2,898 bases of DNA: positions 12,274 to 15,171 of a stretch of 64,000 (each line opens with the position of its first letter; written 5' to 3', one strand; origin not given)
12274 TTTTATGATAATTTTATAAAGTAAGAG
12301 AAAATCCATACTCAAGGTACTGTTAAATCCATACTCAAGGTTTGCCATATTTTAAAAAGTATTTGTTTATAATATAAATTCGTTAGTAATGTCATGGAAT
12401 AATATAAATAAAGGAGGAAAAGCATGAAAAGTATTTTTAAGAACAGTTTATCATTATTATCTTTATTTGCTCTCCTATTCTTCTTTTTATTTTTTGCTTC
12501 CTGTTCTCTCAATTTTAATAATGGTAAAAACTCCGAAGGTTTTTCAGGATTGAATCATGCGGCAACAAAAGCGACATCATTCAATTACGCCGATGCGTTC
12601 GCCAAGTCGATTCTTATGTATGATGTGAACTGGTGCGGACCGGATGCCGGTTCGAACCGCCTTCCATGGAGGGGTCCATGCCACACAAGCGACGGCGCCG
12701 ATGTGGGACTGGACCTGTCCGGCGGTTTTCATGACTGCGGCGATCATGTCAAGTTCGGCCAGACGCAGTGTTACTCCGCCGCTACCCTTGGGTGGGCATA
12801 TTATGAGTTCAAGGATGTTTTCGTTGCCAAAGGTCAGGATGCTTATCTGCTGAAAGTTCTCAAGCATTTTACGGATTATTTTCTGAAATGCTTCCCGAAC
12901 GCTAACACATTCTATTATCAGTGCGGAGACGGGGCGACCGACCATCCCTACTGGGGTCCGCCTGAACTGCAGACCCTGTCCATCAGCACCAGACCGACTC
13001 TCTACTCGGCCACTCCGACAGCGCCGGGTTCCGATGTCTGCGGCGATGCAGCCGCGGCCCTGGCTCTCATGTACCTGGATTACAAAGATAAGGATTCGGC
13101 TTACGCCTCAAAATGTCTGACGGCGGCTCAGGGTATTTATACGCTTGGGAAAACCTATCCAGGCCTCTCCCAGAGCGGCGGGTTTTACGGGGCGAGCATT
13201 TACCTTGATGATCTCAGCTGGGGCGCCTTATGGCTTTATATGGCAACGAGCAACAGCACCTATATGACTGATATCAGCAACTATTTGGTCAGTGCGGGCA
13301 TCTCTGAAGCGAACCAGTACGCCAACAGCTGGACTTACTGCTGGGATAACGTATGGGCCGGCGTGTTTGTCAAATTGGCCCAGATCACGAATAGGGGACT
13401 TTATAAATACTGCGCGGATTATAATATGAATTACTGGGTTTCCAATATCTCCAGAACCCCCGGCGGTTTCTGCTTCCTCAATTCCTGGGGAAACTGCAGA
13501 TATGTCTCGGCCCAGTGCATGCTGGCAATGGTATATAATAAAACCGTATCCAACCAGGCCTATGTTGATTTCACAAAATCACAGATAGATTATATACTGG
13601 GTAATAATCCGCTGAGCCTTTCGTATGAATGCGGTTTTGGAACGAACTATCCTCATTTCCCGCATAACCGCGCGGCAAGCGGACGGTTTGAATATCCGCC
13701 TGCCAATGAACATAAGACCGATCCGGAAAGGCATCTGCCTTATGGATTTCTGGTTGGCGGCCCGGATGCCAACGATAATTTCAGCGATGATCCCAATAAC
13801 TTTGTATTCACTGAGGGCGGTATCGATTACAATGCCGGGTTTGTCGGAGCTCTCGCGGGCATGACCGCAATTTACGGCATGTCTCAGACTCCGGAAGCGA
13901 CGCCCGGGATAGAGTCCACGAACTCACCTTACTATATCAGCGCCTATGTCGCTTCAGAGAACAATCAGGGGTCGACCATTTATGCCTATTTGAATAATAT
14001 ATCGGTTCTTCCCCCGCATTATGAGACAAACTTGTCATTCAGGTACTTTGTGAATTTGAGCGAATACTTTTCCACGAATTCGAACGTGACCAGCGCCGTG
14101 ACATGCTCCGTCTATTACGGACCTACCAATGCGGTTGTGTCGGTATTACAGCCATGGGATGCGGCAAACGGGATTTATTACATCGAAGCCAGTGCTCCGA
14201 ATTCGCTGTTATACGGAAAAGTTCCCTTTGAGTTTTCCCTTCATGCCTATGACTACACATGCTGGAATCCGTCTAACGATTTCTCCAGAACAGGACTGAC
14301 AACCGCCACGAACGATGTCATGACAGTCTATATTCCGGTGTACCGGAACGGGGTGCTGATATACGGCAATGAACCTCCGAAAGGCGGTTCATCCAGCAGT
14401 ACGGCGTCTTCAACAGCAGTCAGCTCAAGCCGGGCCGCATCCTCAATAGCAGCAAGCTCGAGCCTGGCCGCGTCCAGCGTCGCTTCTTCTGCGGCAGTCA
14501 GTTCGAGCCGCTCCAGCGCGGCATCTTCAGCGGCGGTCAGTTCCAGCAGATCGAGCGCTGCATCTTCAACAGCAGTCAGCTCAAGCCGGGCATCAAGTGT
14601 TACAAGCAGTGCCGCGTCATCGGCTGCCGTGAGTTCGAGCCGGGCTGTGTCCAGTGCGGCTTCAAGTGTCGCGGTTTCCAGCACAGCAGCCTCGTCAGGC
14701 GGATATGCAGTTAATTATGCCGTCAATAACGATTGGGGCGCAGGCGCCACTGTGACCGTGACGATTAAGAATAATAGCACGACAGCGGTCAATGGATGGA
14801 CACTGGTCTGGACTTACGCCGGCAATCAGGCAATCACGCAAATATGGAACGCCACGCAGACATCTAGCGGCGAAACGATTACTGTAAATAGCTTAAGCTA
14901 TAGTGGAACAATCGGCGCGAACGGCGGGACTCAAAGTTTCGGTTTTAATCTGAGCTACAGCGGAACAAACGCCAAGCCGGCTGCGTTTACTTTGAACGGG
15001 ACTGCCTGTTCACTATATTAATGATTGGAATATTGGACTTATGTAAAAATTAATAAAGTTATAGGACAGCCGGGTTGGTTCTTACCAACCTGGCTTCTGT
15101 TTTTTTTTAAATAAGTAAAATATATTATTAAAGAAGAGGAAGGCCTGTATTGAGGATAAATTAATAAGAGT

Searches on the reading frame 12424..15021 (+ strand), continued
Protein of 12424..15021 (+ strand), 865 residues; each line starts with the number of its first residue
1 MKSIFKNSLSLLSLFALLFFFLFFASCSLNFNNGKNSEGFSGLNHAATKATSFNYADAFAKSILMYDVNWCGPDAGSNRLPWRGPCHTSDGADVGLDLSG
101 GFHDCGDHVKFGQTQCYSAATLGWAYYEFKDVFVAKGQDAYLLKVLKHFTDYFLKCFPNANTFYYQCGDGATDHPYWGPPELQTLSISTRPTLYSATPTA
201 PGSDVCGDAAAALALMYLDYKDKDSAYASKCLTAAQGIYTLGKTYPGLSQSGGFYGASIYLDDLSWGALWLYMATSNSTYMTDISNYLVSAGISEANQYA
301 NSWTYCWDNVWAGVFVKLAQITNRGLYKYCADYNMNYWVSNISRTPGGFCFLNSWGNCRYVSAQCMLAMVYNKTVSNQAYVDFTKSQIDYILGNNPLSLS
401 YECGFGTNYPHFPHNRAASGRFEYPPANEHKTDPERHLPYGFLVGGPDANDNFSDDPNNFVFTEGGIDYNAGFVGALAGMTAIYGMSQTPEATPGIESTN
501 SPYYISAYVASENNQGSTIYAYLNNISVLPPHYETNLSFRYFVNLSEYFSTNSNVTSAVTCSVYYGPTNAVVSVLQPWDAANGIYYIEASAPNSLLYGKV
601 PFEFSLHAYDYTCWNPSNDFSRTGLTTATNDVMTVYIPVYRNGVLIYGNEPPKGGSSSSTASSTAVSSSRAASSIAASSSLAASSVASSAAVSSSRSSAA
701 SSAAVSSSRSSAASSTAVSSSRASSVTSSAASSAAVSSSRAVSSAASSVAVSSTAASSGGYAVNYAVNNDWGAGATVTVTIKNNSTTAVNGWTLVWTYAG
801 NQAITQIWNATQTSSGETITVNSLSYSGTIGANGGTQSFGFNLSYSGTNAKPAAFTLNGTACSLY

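Call 72: find_encoding_contigs(protein=P0249, flank=10000, max_places=3)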
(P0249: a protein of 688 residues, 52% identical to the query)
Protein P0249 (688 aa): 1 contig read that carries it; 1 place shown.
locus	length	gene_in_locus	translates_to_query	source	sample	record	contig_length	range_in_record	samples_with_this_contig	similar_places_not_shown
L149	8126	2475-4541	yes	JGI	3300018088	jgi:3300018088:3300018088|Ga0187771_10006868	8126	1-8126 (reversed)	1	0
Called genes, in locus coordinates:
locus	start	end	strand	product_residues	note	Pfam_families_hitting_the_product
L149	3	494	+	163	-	?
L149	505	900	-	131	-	-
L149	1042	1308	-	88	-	PF14242:DUF4342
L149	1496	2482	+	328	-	PF00535:Glycos_transf_2, PF10111:Glyco_tranf_2_2 (weak), PF13641:Glyco_tranf_2_3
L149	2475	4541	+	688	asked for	PF17804:TSP_NTD, PF00595:PDZ, PF03572:Peptidase_S41, PF11818:DUF3340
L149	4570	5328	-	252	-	PF00106:adh_short, PF08659:KR (weak), PF13561:adh_short_C2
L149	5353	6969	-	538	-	PF13347:MFS_2 (weak), PF00083:Sugar_tr, PF07690:MFS_1, PF03209:PUCC (weak)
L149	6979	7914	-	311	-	PF25917:BSH_RND, PF25973:BSH_CzcB, PF25885:HH_EMRA, PF25990:Beta-barrel_YknX (faint), PF25954:Beta-barrel_RND_2 (weak)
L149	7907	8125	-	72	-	?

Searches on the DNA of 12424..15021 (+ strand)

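Call 58: search_rna_families(sources=[L115, L119, L123, L124], threshold=gathering)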
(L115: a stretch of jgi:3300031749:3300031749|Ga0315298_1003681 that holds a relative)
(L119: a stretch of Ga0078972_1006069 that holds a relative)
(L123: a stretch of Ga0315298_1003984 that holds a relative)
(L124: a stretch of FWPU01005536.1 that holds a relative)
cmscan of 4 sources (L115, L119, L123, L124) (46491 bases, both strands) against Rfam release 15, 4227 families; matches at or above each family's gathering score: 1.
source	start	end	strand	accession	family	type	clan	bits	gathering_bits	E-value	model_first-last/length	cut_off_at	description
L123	5848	5935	-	RF00005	tRNA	Gene; tRNA;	CL00001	52.9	29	1.2e-08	1-71/71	no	tRNA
